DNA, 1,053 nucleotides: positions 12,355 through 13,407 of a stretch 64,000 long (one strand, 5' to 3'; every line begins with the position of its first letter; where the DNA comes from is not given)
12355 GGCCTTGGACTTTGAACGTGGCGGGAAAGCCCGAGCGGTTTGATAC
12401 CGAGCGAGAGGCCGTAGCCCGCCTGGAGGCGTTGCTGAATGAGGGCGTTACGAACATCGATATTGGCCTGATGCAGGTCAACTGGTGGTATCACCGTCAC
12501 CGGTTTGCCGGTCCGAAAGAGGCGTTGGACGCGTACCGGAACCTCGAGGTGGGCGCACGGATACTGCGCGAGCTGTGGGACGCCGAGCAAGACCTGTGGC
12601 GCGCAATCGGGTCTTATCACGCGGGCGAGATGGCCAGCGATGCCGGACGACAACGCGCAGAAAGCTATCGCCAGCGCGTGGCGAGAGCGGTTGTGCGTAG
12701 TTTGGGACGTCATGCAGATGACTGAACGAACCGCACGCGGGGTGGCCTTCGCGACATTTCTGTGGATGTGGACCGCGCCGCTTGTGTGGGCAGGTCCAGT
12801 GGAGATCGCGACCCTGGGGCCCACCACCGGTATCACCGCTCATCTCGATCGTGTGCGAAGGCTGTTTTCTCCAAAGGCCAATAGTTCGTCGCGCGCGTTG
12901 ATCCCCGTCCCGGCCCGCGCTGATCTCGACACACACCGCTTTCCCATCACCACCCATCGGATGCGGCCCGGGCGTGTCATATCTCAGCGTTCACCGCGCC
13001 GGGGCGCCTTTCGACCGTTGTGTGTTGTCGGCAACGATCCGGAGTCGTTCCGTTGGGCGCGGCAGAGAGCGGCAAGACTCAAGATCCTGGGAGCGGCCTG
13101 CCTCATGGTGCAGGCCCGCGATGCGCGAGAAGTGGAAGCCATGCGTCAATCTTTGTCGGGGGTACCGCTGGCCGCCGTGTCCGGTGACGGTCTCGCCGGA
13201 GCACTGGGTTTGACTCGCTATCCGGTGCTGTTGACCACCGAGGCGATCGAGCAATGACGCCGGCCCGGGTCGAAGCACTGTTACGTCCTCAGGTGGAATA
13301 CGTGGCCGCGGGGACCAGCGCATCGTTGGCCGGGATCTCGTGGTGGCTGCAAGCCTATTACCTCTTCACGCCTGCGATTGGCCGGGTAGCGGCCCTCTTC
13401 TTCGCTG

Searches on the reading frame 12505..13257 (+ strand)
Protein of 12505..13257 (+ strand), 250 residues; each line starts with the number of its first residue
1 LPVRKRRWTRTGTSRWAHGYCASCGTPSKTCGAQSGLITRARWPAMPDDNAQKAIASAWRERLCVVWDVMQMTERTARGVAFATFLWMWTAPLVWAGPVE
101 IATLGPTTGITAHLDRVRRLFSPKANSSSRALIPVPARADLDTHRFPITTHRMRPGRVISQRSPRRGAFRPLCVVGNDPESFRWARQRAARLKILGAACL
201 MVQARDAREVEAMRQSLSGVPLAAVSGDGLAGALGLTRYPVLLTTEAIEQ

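Call 80: search_protein_families(library=pfam, proteins=[window:12505-13257:+], max_evalue=0.001)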
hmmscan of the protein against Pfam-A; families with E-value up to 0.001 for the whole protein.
window:12505-13257:+ (250 aa): 1 family
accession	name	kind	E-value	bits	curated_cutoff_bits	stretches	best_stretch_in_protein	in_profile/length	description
PF11072.13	DUF2859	-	1.8e-28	99.6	25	1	124-248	24-147/147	Protein of unknown function (DUF2859)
